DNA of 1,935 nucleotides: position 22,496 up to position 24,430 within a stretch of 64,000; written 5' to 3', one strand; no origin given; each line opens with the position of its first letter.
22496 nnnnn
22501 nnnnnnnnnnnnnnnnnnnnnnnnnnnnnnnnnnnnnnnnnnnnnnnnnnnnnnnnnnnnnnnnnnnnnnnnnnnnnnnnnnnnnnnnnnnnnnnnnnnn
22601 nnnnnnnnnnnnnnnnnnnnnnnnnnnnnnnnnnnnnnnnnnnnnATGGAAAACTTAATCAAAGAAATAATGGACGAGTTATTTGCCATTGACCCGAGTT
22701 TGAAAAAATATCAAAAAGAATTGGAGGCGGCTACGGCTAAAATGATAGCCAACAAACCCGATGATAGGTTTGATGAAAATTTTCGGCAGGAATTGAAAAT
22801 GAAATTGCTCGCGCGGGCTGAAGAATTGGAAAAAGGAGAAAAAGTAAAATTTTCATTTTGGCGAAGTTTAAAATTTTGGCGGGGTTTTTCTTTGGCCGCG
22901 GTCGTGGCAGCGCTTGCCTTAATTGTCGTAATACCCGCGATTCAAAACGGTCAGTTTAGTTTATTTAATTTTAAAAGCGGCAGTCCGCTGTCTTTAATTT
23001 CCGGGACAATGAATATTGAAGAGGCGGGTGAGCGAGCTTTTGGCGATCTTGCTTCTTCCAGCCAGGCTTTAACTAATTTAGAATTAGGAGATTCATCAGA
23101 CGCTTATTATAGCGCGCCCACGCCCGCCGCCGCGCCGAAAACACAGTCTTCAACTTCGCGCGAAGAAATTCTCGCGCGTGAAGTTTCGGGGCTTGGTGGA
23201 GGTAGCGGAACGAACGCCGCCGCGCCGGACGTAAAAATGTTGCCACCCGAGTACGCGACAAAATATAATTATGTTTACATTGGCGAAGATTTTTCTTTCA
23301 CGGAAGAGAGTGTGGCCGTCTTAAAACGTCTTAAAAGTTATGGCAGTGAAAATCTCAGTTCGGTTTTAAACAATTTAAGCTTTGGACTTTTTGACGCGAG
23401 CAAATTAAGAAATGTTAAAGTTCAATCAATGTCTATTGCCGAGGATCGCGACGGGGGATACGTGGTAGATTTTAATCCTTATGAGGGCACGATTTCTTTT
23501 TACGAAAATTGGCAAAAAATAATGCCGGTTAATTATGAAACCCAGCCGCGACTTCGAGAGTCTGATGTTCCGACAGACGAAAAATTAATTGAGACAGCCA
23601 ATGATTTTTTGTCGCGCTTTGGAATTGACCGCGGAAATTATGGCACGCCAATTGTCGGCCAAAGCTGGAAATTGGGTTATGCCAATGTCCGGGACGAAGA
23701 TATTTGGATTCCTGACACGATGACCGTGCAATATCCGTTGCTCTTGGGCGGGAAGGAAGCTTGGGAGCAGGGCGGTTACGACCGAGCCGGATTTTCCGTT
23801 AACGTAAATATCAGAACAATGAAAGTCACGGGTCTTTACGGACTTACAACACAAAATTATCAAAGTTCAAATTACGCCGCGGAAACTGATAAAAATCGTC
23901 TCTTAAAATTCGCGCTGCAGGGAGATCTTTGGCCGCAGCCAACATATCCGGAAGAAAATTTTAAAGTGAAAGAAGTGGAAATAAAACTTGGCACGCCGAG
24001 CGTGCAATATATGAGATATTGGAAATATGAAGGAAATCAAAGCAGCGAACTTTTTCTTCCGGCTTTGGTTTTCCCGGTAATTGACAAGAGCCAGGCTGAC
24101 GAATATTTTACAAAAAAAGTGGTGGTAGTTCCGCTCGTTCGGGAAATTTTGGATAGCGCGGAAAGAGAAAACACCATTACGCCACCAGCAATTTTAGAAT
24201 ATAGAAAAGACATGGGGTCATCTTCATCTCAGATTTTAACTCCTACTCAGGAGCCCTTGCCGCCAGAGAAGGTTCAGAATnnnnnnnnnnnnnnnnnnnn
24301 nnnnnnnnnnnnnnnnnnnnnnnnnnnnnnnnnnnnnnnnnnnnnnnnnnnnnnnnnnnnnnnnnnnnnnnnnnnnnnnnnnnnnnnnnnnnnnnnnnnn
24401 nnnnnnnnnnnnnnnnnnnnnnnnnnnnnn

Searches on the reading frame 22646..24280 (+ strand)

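Call 74: search_protein_families(library=pfam, proteins=[window:22646-24280:+], max_evalue=0.1)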
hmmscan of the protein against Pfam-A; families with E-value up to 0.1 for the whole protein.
window:22646-24280:+ (545 aa): 2 families
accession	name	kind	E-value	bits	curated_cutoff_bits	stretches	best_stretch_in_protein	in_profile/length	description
PF11992.13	TgpA_N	-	0.043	13.3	30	1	70-128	157-212/333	TgpA N-terminal domain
PF02794.22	HlyC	-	0.085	13.2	25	0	93-119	25-50/127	RTX toxin acyltransferase family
